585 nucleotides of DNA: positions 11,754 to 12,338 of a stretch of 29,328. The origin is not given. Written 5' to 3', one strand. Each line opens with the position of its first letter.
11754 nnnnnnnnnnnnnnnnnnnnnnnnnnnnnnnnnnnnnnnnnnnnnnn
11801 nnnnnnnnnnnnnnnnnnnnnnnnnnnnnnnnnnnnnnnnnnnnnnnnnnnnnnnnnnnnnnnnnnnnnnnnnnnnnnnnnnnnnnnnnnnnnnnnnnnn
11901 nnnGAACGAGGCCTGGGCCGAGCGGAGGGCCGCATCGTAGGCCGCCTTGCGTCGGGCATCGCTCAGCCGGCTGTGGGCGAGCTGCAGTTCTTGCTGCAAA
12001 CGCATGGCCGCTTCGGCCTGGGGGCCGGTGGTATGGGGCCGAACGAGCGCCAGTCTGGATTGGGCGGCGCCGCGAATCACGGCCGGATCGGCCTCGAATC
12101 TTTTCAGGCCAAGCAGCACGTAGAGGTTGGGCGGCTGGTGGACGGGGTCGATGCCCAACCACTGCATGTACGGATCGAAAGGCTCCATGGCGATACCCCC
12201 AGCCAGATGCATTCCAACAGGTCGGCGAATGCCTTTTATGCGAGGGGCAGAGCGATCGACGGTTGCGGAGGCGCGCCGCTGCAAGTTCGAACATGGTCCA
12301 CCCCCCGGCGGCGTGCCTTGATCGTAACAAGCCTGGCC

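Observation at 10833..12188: Doubly degenerate signalling protein: J-domain lacking HPD fused to a kinase domain lacking both catalytic aspartates, with a C-terminal membrane tail anchor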

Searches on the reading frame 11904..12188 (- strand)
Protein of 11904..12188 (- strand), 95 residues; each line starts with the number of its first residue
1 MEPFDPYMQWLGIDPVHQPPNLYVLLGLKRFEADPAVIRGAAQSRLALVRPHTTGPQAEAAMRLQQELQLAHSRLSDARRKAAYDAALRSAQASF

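Call 16: search_solved_structures(query=A1, max_evalue=10, show_alignments=3)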
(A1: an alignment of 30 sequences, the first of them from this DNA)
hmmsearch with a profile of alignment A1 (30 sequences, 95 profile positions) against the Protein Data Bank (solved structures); distinct sequences matched with E-value up to 10: 42.
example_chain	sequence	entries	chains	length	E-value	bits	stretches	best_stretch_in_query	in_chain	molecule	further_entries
3ucs_C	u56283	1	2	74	0.0005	24.1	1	21-91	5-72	Curved DNA-binding protein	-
2kqx_A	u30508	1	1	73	0.00065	23.7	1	21-90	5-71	Curved DNA-binding protein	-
2y4t_A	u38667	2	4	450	0.0016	22.4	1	17-87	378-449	DNAJ HOMOLOG SUBFAMILY C MEMBER 3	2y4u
1bqz_A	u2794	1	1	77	0.0025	21.8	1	21-88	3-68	DNAJ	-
6u3r_A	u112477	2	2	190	0.0026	21.8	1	22-88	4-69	DnaJ homolog subfamily B member 6,DnaJ homolog subfamily B member 6 | DnaJ homolog subfamily B member 6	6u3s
2lgw_A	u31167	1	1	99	0.003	21.6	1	22-88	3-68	DnaJ homolog subfamily B member 2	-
1bq0_A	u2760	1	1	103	0.0066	20.5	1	21-88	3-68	DNAJ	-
3lz8_A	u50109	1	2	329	0.007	20.4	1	21-92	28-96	Putative chaperone DnaJ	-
5nro_B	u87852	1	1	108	0.0071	20.4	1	22-88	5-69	Chaperone protein DnaJ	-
1xbl_A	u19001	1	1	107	0.0073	20.3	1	22-88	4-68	DNAJ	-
2ej7_A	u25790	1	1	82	0.0083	20.2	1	22-87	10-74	HCG3 gene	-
2ctr_A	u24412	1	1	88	0.016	19.3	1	22-88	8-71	DnaJ homolog subfamily B member 9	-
2dmx_A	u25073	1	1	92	0.018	19.1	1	21-87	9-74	DnaJ homolog subfamily B member 8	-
2ctp_A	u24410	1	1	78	0.02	19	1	21-87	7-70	DnaJ homolog subfamily B member 12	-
2yua_A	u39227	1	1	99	0.021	18.9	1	22-90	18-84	Williams-Beuren syndrome chromosome region 18 protein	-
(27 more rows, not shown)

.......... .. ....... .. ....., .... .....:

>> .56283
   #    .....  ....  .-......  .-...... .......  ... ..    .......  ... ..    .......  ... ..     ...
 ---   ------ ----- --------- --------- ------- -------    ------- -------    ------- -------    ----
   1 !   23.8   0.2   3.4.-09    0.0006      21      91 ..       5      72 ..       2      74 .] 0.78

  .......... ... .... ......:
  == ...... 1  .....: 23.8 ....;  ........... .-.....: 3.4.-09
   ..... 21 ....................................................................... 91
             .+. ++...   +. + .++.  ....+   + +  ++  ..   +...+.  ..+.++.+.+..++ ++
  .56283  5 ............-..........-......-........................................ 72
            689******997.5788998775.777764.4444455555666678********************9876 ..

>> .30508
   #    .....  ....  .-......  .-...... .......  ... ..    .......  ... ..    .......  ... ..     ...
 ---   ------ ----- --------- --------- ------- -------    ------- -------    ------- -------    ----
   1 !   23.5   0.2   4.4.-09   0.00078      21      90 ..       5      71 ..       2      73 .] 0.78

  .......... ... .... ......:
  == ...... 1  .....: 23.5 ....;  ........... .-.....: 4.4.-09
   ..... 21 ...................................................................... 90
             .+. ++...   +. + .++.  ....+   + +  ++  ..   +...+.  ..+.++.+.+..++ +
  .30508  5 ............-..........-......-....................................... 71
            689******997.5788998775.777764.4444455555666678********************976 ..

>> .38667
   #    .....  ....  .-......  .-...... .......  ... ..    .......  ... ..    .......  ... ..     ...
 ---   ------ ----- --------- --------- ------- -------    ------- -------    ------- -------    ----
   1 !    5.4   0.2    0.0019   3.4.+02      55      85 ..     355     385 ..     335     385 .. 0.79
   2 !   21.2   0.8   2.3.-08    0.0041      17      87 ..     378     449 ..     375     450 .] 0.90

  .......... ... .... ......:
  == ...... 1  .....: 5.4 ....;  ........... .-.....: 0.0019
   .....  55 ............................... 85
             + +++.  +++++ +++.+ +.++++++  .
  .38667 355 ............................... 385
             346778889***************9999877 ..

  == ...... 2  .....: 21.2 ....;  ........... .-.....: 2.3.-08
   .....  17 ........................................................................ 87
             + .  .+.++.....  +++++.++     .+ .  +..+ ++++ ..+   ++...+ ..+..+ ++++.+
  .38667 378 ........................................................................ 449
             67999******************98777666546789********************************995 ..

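Call 17: search_protein_families(library=pfam, alignment_id=A1, max_evalue=1)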
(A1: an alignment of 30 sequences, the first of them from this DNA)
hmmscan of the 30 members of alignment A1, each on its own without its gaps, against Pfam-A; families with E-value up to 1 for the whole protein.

A. member 1, seq(95 aa): 1 family
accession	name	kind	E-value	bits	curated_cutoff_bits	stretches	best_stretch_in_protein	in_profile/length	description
PF00226.36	DnaJ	-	0.0011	19.4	27.8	1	21-85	1-63/63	DnaJ domain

B. families by the number of members that match (of 30 scanned): 6 families
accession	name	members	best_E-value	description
PF00226.36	DnaJ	13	0.0011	DnaJ domain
PF15492.12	Nbas_N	1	0.044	Neuroblastoma-amplified sequence, N terminal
PF19600.4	DUF6105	1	0.079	Family of unknown function (DUF6105)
PF11695.14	DUF3291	1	0.088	Domain of unknown function (DUF3291)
PF22216.1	Sas-6_C_CC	1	0.12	Spindle assembly abnormal protein 6 homolog, C-terminal coiled coil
PF07683.19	CobW_C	1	0.17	Cobalamin synthesis protein cobW C-terminal domain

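Call 18: find_homologous_proteins(query=A1, max_evalue=0.001)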
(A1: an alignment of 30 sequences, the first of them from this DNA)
Query A1 (30 sequences) (95 aa, profile of the alignment): 1787 proteins with E <= 0.001 among 4674 candidates; the best 120 are listed.
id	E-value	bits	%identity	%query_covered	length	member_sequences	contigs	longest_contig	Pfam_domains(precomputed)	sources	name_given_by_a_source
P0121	2.8e-39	152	48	94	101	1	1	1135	-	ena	-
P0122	6.0e-39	151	49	92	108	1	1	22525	-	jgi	jgi:hypothetical protein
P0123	8.2e-39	150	45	94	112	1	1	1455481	-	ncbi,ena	-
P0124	8.3e-39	150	49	91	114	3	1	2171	-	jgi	-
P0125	3.0e-38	148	48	93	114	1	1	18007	-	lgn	-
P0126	3.0e-38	148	47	95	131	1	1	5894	-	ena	-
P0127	3.3e-38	148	45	96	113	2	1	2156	-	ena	-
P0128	3.6e-38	148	48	94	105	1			-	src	-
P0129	3.9e-38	148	46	96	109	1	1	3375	-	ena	-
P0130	4.0e-38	148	47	93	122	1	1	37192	-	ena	-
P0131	4.2e-38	148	45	94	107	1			-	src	-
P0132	5.9e-38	147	45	93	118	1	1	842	-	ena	-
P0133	6.8e-38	147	45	98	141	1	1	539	-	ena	-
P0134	8.5e-38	147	43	93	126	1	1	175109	-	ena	-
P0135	8.8e-38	147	49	89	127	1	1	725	-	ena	-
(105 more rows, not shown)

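Call 46: predict_structure(alignment_id=A1)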
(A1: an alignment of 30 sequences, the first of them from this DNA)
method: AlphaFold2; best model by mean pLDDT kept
length: 95 residues; sequences in the alignment: 30
mean_pLDDT: 94.9   pTM: 0.83
mean pLDDT of the five models: 94.9, 93.6, 93.1, 92.3, 91.0
residues with pLDDT >= 90: 85; 70-90: 8; 50-70: 2; < 50: 0
segments of 3 or more residues with pLDDT < 50: none
pLDDT, mean of each block of 10 residues (from residue 1): 90 92 97 98 98 96 98 97 96 82
secondary structure, 60 per line:
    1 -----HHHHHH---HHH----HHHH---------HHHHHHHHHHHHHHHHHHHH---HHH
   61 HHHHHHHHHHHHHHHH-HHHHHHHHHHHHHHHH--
elements in order: H6-11 H22-25 H35-54 H58-76 H78-93

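Call 52: fold_search(model_id=the predicted structure, library=pdb)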
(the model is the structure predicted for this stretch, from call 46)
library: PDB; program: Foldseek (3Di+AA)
matches with E <= 10: 223; with E <= 0.001: 0
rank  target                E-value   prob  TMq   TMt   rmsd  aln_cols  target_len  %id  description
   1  6rzy_A                3.0e-02  1.00  0.64  0.86   1.6        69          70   25  Plasmodium falciparum PFA0660w Hsp40 co-chaperone J-domain (released 2019-10-02)
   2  2m6y_MODEL_1_A        6.6e-02  1.00  0.53  0.64   5.3        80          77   20  The solution structure of the J-domain of human DnaJA1 (released 2013-06-26)
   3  4wb7_A                7.8e-02  1.00  0.63  0.16   2.2        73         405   26  Crystal structure of a chimeric fusion of human DnaJ (Hsp40) and cAMP-dependent protein kinase A (catalytic alpha subu (released 2015-01-21)
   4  8j07_U                8.7e-02  1.00  0.49  0.18   3.0        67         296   31  96nm repeat of human respiratory doublet microtubule and associated axonemal complexes (released 2023-07-26)
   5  2dmx_MODEL_1_A        9.2e-02  1.00  0.60  0.62   1.9        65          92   26  Solution structure of the J domain of DnaJ homolog subfamily B member 8 (released 2006-10-24)
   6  2lgw_MODEL_1_A        9.7e-02  1.00  0.53  0.68   3.4        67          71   25  Solution Structure of the J Domain of HSJ1a (released 2012-01-11)
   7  3ucs_D                1.0e-01  1.00  0.55  0.73   2.8        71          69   32  Crystal structure of the complex between CBPA J-domain and CBPM (released 2013-07-03)
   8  2ctq_MODEL_1_A        1.3e-01  1.00  0.60  0.52   2.2        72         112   26  Solution structure of J-domain from human DnaJ subfamily C menber 12 (released 2005-11-24)
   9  2dn9_MODEL_1_A        1.3e-01  1.00  0.62  0.73   1.8        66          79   27  Solution structure of J-domain from the DnaJ homolog, human Tid1 protein (released 2006-10-25)
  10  2och                  1.4e-01  1.00  0.60  0.83   2.5        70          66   21  J-domain of dnj-12 from Caenorhabditis elegans (released 2007-01-23)
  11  2ctw_MODEL_1_A        1.8e-01  1.00  0.56  0.50   5.8        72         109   25  Solution structure of J-domain from mouse DnaJ subfamily C menber 5 (released 2005-11-24)
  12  4it5_A                2.0e-01  1.00  0.62  0.38   2.5        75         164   23  Chaperone HscB from Vibrio cholerae (released 2013-01-30)
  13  7jtk_y                2.0e-01  1.00  0.54  0.76   2.7        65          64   32  Radial spoke 1 isolated from Chlamydomonas reinhardtii (released 2020-12-16)
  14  4it5_C                2.5e-01  1.00  0.62  0.38   2.5        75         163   23  Chaperone HscB from Vibrio cholerae (released 2013-01-30)
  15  3apq_B                2.5e-01  1.00  0.55  0.27   2.4        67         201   25  Crystal structure of J-Trx1 fragment of ERdj5 (released 2011-04-20)
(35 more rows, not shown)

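Call 63: search_protein_representatives(alignment_id=A1)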
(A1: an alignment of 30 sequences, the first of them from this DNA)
Query: 30 sequences, 95 profile positions. Proteins with E-value up to 0.001 (for the whole library): 10469; up to 1e-10: 8885; up to 1e-30: 3946. The best 150 are listed.
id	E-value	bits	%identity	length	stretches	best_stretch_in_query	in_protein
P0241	1.4e-135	458.7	-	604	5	3-89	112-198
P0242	3.7e-92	319.4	-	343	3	4-90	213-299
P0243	2.2e-77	272.1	-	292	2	2-92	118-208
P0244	6.2e-75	264.2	-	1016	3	4-92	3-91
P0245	2.7e-74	262.2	-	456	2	3-92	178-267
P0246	1.5e-73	259.8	-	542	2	3-92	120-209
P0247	9.3e-71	250.9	-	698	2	1-91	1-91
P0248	3.3e-69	245.9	-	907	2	4-90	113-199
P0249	1.6e-67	240.5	-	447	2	4-92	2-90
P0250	2.5e-67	239.9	-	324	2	1-92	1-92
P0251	4.4e-67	239.1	-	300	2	4-93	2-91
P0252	4.6e-66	235.8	-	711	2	2-92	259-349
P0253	1.4e-65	234.2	-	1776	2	1-92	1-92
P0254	1.9e-65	233.8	-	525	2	4-93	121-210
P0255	1.1e-64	231.4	-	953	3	3-89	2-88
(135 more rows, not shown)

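Call 67: search_protein_families(library=pfam, alignment_id=A3, max_evalue=0.00001)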
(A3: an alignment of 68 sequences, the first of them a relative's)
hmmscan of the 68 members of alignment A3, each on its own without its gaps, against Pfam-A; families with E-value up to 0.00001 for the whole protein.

A. member 1, P0291 (305 aa): 0 families

B. families by the number of members that match (of 68 scanned): 55 families (the first 25 are shown)
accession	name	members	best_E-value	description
PF25173.1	Beta-prop_WDR3_1st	6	1.7e-81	WDR3 first beta-propeller domain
PF25174.1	Beta-prop_THOC3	6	7.4e-78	THOC3 beta-propeller domain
PF00400.38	WD40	6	1.4e-59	WD domain, G-beta repeat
PF24814.1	WD40_Prp19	6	1.1e-40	Prp19 WD40 domain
PF24817.1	WD40_WDHD1_1st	6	1.3e-38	WDHD1 first WD40 domain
PF23414.1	Beta-prop_EML_2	6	5e-35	Echinoderm microtubule-associated protein second beta-propeller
PF25175.1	Beta-prop_WDR5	6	1.7e-34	WDR5 beta-propeller domain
PF25168.1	Beta-prop_WDR36-Utp21_2nd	6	1.9e-29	WDR36/Utp21 second beta-propeller domain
PF03781.23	FGE-sulfatase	5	1.4e-60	Sulfatase-modifying factor enzyme 1-like domain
PF24807.1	WD40_CDC20-Fz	5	6.2e-40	CDC20/Fizzy WD40 domain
PF25172.1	Beta-prop_WDR3_2nd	5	4.9e-34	WDR3 second beta-propeller domain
PF25391.1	WD40_Gbeta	5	1.1e-30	G protein beta WD-40 repeat protein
PF24796.1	WDR55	5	7.4e-24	WDR55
PF24105.1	Beta-prop_CAF1B_HIR1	5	2.1e-21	CAF1B/HIR1 beta-propeller domain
PF24780.1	WD40_MABP1-WDR62_1st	5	3.7e-17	MABP1/WDR62 first WD40 domain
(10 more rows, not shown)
